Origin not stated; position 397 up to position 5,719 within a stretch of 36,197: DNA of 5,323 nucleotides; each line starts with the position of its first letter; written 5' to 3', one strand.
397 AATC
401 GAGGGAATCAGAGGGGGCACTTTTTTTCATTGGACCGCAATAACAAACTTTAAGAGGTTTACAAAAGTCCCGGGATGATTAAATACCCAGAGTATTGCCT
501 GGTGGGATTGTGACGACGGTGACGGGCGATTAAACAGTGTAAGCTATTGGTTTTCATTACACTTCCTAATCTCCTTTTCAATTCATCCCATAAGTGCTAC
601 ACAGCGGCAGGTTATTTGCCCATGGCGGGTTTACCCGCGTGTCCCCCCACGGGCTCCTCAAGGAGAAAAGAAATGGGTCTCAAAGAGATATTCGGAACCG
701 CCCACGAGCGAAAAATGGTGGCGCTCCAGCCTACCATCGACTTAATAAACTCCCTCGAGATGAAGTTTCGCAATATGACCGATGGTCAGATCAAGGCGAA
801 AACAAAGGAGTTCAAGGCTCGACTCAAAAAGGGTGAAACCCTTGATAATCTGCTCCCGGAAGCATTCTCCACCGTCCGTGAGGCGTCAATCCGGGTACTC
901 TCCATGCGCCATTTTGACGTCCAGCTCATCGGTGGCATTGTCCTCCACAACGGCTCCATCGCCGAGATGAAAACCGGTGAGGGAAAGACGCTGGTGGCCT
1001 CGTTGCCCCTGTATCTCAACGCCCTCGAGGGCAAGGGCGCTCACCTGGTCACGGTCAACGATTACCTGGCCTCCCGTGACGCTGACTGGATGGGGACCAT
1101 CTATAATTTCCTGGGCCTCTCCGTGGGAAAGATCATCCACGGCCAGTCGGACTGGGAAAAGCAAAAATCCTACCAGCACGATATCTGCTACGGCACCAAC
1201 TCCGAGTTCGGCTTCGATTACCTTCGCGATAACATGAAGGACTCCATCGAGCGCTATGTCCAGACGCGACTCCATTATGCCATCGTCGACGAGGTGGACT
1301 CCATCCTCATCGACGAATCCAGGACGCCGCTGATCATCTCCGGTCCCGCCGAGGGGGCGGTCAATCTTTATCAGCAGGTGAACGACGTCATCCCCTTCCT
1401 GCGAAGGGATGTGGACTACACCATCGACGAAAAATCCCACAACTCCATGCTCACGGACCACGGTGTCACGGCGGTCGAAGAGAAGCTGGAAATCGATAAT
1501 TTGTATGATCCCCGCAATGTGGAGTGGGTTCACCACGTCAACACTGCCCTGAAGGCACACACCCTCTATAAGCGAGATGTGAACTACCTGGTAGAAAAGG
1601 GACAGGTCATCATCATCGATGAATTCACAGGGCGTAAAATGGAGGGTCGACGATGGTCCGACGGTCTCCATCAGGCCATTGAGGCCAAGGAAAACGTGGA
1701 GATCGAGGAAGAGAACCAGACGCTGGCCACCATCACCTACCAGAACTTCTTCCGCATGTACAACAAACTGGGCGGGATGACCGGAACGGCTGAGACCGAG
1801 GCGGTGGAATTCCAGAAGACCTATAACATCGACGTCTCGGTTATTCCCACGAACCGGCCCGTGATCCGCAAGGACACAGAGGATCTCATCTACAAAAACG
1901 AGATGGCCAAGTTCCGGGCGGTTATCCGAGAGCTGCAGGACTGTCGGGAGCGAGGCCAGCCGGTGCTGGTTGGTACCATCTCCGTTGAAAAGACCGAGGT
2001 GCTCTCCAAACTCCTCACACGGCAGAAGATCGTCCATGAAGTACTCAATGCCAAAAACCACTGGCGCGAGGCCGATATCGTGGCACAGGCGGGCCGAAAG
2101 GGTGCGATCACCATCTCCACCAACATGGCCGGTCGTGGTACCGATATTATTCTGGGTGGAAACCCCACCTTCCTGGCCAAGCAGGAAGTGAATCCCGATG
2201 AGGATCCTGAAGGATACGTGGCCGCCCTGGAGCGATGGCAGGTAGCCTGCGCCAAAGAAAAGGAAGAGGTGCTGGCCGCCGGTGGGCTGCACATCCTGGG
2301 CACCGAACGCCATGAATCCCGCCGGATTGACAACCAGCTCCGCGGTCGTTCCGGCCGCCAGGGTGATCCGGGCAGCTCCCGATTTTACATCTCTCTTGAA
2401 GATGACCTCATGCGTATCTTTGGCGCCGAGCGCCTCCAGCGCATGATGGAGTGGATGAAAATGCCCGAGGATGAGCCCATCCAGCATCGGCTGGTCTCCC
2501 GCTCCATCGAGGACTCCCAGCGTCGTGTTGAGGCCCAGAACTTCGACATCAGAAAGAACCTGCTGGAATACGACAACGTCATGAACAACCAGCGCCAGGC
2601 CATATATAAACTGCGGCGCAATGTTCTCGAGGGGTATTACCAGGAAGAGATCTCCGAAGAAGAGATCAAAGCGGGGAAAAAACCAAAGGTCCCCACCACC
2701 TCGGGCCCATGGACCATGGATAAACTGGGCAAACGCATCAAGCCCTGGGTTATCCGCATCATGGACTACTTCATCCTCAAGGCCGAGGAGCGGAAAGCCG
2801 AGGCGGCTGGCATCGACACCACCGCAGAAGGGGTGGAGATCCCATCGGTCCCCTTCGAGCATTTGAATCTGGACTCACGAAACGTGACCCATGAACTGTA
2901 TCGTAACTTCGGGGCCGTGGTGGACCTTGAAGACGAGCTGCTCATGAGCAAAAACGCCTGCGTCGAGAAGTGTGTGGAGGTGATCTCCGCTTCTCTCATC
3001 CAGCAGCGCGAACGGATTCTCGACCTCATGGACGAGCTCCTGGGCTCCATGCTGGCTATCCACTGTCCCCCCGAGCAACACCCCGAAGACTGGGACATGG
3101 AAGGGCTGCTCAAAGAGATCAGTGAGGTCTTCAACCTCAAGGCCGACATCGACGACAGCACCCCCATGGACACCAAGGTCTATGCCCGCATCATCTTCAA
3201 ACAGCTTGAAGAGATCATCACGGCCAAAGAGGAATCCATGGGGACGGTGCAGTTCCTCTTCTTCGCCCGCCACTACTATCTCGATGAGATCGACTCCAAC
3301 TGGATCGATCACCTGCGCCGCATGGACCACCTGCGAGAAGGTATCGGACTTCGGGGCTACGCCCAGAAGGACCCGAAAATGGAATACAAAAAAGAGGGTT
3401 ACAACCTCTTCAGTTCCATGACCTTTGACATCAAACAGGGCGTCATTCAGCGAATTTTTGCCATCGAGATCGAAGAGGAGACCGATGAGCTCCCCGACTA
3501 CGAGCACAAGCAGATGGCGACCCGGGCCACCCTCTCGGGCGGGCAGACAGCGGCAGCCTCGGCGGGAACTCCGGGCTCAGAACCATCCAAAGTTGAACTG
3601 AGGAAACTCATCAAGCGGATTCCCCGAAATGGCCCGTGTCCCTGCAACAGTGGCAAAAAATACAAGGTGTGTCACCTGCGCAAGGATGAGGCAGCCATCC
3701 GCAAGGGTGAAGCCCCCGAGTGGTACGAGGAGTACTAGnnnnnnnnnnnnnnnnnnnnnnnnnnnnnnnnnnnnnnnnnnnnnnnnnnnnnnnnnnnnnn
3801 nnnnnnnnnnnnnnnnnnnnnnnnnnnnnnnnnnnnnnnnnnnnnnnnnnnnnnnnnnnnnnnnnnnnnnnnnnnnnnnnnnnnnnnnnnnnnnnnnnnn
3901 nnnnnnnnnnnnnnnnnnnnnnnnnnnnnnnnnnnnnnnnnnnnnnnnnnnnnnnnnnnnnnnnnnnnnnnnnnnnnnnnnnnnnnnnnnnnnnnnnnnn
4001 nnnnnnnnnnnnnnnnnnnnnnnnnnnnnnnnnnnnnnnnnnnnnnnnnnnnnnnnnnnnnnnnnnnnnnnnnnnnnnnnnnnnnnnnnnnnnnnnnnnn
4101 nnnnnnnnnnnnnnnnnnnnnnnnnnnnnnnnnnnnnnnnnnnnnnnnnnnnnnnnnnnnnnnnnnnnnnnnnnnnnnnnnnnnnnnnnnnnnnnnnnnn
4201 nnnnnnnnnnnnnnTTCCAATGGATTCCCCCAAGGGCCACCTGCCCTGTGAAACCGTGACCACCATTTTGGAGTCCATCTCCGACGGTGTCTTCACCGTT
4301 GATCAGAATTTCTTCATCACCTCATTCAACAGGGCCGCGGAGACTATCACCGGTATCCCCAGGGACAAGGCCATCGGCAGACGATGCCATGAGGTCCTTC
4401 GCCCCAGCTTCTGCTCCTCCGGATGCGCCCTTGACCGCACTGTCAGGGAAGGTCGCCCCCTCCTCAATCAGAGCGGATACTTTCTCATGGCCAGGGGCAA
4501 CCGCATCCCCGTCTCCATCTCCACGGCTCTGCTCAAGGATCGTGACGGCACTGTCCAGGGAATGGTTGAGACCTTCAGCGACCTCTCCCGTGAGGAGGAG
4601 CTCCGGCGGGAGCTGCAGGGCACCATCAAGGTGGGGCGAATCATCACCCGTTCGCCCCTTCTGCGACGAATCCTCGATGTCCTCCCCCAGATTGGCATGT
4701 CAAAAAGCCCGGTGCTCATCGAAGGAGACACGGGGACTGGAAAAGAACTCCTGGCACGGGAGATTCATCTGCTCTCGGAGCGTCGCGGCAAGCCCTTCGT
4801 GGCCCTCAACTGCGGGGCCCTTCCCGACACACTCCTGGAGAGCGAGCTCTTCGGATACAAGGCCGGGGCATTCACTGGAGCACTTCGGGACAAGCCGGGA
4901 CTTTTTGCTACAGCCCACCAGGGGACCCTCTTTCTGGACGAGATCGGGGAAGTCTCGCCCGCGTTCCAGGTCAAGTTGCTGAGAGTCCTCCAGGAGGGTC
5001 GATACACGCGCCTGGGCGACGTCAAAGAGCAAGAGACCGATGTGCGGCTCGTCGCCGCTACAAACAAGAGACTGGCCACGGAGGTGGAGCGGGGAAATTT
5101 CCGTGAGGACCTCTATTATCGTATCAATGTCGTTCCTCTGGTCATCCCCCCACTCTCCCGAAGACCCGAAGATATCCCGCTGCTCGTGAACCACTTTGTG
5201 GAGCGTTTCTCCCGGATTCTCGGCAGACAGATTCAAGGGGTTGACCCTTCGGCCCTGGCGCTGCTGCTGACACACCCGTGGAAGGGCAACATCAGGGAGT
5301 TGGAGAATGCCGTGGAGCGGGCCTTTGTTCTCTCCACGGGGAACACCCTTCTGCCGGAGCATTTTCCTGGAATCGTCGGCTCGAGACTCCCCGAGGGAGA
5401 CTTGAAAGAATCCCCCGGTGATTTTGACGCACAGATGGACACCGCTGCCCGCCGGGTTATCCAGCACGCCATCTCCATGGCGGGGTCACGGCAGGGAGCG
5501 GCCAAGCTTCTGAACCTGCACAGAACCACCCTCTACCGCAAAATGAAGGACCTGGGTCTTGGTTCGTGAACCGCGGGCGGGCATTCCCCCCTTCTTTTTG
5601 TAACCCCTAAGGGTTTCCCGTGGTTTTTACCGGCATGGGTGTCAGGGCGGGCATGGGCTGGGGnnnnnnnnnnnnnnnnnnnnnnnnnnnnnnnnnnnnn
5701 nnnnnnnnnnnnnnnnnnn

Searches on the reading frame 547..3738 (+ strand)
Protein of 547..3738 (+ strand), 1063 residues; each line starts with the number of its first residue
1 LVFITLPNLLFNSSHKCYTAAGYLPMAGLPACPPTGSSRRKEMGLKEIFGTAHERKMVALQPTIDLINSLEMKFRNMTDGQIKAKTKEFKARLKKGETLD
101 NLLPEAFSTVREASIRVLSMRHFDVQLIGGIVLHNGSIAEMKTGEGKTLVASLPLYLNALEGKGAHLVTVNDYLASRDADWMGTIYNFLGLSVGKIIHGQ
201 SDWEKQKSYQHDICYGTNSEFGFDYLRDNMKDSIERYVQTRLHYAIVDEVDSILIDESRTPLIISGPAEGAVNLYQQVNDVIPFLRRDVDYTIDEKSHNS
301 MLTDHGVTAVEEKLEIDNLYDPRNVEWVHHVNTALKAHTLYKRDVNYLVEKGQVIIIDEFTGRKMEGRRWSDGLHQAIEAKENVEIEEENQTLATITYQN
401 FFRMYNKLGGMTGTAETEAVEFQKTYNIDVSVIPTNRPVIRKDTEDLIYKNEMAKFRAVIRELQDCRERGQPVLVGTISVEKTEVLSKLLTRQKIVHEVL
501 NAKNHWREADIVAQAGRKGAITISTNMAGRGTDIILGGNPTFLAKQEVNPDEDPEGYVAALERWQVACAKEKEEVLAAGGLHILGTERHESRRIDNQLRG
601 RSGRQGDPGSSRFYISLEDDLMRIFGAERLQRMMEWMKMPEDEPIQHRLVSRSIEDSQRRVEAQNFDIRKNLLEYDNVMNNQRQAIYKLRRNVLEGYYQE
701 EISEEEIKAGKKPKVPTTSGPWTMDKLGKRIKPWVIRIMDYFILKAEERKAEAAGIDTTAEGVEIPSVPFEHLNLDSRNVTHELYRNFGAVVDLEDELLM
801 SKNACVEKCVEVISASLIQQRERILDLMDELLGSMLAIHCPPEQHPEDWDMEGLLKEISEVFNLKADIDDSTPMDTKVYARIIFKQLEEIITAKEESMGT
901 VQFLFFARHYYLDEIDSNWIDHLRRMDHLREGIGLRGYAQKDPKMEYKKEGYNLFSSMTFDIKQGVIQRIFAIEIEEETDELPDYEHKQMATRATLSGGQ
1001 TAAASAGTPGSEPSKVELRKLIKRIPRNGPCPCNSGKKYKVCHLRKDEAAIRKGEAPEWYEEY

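Call 7: search_protein_families(library=pfam, proteins=[window:547-3738:+], max_evalue=0.001)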
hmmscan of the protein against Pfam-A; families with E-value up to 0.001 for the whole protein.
window:547-3738:+ (1063 aa): 6 families
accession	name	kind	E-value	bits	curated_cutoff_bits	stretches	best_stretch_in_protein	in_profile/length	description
PF07517.20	SecA_DEAD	-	8.3e-125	416.3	24.6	1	45-423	1-290/290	SecA DEAD-like domain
PF21090.3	P-loop_SecA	-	6.7e-94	313.7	27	1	438-642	1-205/205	SecA P-loop domain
PF07516.18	SecA_SW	-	7.1e-59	199.7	26.7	2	819-973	56-199/200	SecA Wing and Scaffold domain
PF01043.26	SecA_PP_bind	-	5.9e-43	146.4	23.5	1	273-379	4-110/110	SecA preprotein cross-linking domain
PF00270.35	DEAD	-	1.2e-07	32.1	26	1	137-256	17-132/167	DEAD/DEAH box helicase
PF02810.21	SEC-C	-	1.4e-06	28.5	20.4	1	1027-1045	1-19/19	SEC-C motif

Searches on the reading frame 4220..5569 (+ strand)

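Call 7: search_protein_families(library=pfam, proteins=[window:4220-5569:+], max_evalue=0.001)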
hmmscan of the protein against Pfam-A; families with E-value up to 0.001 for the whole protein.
window:4220-5569:+ (449 aa): 10 families
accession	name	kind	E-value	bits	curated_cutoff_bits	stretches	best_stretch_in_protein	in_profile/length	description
PF00158.32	Sigma54_activat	-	4.3e-66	222.2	20.2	1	141-307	1-167/168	Sigma-54 interaction domain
PF25601.1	AAA_lid_14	-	9e-24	83.6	27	1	314-386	2-74/87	AAA+ ATPase lid domain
PF14532.12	Sigma54_activ_2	-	1.6e-19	71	25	1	143-312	2-138/138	Sigma-54 interaction domain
PF08448.16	PAS_4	-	1e-13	51.9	23.1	1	17-126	1-109/110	PAS fold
PF13426.13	PAS_9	-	1.3e-10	41.9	27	1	21-123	1-102/103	PAS domain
PF07728.20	AAA_5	-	5.4e-08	33.4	22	1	164-285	1-125/139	AAA domain (dynein-related subfamily)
PF00989.32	PAS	-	1.4e-07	32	22.6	1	15-62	5-52/113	PAS fold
PF02954.25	HTH_8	-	7.4e-07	29.2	22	1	411-444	7-41/42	Bacterial regulatory protein, Fis family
PF13188.13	PAS_8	-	2.1e-06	27.9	21.8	1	14-63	4-49/65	PAS domain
PF01078.27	Mg_chelatase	-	9.3e-06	25.6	20.3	1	220-283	93-158/207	Magnesium chelatase, subunit ChlI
